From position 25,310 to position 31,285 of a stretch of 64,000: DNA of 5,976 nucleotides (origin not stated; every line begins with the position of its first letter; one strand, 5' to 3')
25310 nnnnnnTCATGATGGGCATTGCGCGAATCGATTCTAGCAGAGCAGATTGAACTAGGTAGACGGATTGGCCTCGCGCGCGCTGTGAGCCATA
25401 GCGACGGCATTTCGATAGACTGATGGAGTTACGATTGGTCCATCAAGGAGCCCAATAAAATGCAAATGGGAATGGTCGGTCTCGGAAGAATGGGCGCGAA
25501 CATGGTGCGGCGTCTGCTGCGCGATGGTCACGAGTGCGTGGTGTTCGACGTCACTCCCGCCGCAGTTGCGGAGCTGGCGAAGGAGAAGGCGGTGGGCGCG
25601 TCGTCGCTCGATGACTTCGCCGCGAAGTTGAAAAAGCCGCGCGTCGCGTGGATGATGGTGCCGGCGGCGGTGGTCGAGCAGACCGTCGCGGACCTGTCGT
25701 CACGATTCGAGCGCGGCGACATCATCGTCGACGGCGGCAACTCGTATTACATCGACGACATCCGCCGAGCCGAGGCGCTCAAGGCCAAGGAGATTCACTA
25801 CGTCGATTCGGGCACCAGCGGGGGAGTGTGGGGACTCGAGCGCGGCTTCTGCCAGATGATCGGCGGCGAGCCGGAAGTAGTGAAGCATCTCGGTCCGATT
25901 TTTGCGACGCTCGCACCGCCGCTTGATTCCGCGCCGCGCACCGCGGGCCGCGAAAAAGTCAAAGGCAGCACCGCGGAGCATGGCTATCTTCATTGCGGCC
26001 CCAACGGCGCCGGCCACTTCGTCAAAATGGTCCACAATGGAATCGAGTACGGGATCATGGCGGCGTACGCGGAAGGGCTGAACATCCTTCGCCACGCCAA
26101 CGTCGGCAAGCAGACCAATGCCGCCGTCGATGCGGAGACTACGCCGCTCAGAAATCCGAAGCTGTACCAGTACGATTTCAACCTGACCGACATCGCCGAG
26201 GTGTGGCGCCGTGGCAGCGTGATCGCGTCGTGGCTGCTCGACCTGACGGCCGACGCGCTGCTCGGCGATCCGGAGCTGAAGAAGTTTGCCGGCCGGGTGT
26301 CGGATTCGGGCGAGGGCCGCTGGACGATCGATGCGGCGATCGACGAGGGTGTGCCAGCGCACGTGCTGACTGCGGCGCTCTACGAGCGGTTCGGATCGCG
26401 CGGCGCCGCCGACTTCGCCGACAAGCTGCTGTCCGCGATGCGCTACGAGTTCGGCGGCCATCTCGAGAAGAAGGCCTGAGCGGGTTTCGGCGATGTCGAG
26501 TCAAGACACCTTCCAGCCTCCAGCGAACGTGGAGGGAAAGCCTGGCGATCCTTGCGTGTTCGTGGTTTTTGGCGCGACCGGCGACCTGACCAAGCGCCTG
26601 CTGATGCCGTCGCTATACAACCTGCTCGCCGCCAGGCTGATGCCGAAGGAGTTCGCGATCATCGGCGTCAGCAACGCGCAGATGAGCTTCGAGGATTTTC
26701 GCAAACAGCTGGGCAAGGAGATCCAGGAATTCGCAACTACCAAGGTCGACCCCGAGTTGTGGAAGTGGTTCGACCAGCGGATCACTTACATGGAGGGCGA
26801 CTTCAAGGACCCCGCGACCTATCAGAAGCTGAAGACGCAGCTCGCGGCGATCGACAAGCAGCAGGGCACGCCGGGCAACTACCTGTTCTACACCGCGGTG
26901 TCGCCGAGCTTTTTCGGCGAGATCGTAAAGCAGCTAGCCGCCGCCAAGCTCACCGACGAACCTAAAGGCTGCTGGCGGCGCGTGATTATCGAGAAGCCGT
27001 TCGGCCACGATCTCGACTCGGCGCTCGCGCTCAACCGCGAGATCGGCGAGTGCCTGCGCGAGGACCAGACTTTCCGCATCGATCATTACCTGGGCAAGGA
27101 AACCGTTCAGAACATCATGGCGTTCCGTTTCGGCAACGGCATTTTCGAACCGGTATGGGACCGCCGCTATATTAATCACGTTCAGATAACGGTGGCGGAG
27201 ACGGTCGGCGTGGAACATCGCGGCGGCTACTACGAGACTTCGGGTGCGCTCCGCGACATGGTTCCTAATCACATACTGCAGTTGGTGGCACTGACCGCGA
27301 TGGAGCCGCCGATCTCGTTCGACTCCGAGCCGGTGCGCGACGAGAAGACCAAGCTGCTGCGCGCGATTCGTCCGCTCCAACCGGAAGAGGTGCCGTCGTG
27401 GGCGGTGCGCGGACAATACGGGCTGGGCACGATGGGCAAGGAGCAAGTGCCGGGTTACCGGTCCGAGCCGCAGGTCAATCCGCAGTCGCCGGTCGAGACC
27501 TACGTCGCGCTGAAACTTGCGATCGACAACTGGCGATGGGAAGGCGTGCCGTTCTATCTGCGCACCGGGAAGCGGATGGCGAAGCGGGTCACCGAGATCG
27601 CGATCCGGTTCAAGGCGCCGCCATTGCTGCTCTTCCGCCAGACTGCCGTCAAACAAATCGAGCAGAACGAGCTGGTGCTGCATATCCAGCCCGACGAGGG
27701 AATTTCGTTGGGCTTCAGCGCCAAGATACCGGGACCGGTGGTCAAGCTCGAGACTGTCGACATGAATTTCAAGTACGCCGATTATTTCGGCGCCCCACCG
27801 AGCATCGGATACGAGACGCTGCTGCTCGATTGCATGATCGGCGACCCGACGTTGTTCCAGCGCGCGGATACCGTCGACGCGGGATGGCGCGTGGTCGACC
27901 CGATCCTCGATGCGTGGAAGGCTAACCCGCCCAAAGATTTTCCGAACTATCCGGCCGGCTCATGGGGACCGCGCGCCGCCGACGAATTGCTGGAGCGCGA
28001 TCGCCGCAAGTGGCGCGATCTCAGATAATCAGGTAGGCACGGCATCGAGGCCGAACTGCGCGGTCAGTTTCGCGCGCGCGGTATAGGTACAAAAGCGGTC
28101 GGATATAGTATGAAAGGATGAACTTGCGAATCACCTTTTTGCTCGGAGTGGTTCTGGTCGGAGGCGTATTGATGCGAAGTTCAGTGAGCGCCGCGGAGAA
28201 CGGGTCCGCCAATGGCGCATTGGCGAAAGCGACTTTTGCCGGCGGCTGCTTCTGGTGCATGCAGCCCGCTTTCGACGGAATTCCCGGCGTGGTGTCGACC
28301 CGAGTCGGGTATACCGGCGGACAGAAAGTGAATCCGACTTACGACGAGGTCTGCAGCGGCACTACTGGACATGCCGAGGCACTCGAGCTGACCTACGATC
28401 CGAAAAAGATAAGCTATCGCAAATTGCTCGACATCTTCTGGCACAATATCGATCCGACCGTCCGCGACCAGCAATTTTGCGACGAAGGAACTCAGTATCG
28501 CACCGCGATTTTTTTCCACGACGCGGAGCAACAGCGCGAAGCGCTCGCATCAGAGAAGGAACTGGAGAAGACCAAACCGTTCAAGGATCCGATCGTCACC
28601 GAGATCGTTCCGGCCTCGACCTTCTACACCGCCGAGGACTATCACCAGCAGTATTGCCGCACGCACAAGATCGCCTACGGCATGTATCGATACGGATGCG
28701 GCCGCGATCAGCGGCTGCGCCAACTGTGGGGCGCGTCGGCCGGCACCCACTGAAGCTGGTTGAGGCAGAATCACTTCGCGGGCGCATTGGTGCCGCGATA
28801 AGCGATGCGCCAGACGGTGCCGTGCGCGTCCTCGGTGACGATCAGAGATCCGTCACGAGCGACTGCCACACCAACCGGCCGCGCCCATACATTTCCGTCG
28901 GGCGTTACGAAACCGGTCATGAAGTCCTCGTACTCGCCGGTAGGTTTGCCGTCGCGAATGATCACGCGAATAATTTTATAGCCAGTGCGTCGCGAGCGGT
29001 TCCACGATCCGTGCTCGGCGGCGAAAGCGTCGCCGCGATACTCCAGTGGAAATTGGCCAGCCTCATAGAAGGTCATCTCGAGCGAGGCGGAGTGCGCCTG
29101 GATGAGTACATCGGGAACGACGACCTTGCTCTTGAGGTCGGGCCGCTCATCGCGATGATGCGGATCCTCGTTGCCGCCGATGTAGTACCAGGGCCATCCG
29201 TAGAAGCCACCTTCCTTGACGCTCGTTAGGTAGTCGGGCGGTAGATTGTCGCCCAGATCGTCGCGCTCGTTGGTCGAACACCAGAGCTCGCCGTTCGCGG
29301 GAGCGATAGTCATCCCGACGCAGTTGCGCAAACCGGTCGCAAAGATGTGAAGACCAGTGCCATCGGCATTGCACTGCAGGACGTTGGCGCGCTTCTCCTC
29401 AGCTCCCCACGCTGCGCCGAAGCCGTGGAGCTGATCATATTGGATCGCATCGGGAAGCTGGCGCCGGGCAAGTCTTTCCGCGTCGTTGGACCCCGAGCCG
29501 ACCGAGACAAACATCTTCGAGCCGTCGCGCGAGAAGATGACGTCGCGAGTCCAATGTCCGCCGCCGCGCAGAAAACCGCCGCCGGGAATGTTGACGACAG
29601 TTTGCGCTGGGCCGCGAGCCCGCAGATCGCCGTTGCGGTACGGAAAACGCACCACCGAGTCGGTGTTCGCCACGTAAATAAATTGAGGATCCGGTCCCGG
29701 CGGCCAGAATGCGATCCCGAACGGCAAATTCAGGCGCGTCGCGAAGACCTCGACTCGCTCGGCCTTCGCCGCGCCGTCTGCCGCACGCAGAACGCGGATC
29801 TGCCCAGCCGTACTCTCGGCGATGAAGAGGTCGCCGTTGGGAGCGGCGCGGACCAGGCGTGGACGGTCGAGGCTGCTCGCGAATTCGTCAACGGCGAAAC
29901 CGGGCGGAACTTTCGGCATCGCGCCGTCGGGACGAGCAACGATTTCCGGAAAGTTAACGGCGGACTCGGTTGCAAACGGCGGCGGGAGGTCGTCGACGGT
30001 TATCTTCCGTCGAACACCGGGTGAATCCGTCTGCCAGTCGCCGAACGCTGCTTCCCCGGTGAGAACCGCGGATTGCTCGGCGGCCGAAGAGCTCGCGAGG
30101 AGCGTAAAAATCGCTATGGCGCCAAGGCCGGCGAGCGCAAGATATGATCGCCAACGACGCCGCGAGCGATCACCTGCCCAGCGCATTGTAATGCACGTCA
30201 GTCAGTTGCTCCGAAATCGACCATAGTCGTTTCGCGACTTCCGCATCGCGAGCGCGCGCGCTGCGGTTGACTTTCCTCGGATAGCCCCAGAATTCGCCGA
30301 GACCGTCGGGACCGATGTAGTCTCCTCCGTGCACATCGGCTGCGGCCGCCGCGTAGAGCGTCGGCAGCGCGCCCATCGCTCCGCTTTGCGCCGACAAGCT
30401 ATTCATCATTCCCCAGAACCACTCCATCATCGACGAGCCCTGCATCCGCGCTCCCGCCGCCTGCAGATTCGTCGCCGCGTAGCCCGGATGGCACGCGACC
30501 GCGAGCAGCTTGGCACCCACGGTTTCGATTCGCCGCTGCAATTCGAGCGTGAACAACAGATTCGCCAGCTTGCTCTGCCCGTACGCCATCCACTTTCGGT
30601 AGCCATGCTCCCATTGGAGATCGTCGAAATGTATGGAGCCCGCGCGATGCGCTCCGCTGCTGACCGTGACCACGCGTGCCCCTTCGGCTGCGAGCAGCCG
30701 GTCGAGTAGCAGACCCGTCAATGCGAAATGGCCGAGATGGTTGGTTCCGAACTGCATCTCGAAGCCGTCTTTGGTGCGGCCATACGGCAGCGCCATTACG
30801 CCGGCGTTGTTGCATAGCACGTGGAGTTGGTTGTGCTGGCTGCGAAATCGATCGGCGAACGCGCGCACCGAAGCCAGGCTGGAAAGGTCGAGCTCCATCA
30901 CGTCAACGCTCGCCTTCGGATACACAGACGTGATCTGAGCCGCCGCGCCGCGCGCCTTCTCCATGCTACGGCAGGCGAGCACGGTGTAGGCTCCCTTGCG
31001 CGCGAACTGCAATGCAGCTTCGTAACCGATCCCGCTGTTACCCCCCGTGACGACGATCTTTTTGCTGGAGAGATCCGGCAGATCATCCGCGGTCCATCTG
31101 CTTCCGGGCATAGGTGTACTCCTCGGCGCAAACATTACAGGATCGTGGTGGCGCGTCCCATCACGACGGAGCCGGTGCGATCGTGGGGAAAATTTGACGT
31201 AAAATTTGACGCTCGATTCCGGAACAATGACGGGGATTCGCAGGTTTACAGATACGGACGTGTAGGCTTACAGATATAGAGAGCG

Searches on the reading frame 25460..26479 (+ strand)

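Call 75: search_protein_families(library=pfam, proteins=[window:25460-26479:+], max_evalue=0.001)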
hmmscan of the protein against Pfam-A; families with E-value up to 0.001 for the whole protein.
window:25460-26479:+ (339 aa): 4 families
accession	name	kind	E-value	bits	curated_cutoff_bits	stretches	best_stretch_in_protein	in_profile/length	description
PF03446.21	NAD_binding_2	-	4.4e-37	128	21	1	3-152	2-153/161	NAD binding domain of 6-phosphogluconate dehydrogenase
PF00393.24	6PGD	-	5.7e-20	72.3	27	2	185-214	1-30/290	6-phosphogluconate dehydrogenase, C-terminal domain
PF03807.23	F420_oxidored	-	1.1e-06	29.6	21.6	1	3-92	2-91/94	NADP oxidoreductase coenzyme F420-dependent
PF02254.24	TrkA_N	-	0.00092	20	23.8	0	6-43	4-41/116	TrkA-N domain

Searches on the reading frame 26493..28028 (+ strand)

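Call 75: search_protein_families(library=pfam, proteins=[window:26493-28028:+], max_evalue=0.001)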
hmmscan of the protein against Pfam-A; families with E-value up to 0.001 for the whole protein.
window:26493-28028:+ (511 aa): 2 families
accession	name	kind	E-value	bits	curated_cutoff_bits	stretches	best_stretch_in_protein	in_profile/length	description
PF02781.21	G6PD_C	-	5.2e-125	416.8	27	1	209-508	1-296/296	Glucose-6-phosphate dehydrogenase, C-terminal domain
PF00479.28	G6PD_N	-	5.9e-63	213.3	22.1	1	24-207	1-183/183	Glucose-6-phosphate dehydrogenase, NAD binding domain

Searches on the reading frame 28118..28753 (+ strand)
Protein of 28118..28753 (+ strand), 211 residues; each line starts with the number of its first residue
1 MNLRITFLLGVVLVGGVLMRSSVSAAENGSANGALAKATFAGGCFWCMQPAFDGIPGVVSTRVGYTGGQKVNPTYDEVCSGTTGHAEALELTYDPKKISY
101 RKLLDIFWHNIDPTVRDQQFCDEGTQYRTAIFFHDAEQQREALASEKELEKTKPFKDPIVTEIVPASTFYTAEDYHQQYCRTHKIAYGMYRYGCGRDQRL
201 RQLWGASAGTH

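Call 34: search_protein_families(library=pfam, proteins=[window:28118-28753:+], max_evalue=10)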
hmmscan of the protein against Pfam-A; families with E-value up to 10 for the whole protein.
window:28118-28753:+ (211 aa): 1 family
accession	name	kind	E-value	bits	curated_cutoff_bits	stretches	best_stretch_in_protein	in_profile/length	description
PF01625.27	PMSR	-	1.3e-63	214.3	23.7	1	37-187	1-151/153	Peptide methionine sulfoxide reductase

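Call 75: search_protein_families(library=pfam, proteins=[window:28118-28753:+], max_evalue=0.001)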
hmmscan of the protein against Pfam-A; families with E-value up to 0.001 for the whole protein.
window:28118-28753:+ (211 aa): 1 family
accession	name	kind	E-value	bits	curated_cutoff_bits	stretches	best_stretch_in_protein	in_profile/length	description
PF01625.27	PMSR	-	1.3e-63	214.3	23.7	1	37-187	1-151/153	Peptide methionine sulfoxide reductase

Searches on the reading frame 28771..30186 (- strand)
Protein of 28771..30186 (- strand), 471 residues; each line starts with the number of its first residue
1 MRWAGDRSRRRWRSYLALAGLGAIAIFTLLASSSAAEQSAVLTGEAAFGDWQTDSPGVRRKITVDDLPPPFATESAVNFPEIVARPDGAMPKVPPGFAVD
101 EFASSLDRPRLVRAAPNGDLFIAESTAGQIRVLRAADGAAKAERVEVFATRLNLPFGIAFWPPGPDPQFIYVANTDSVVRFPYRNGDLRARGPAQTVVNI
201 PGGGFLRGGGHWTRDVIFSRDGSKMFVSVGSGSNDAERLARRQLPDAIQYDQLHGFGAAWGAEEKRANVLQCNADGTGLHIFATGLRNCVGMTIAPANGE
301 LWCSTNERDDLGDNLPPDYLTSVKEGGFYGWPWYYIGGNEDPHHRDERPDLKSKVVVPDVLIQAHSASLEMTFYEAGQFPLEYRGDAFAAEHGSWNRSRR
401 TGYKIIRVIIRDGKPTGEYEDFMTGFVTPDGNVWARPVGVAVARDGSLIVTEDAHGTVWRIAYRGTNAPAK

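Call 5: search_protein_families(library=pfam, proteins=[window:28771-30186:-], max_evalue=0.01)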
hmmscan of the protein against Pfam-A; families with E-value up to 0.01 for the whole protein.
window:28771-30186:- (471 aa): 5 families
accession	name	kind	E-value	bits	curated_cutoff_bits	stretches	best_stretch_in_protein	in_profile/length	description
PF07995.17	GSDH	-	2.2e-13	50.7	25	1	106-390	1-276/332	Glucose / Sorbosone dehydrogenase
PF01436.27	NHL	-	0.00014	22.2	20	0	436-459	3-26/28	NHL repeat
PF22807.2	TrAA12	-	0.00016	20.6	30.9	0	280-312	164-196/463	TrAA12-like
PF23500.1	DUF7133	-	0.00019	21.3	27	0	118-164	38-95/385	Domain of unknown function (DUF7133)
PF24684.1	Vgb_lyase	-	0.0013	18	50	0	435-465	181-211/290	Virginiamycin B lyase family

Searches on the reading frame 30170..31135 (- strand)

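Call 5: search_protein_families(library=pfam, proteins=[window:30170-31135:-], max_evalue=0.01)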
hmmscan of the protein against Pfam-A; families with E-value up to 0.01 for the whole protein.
window:30170-31135:- (321 aa): 3 families
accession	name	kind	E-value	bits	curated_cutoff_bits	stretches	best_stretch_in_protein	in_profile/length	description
PF00106.31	adh_short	-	8.9e-27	94.3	26.6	1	25-227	1-189/195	short chain dehydrogenase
PF13561.12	adh_short_C2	-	1.1e-14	55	27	1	33-164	5-135/236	Enoyl-(Acyl carrier protein) reductase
PF08659.16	KR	-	2.5e-06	28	22.6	1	28-115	4-93/180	KR domain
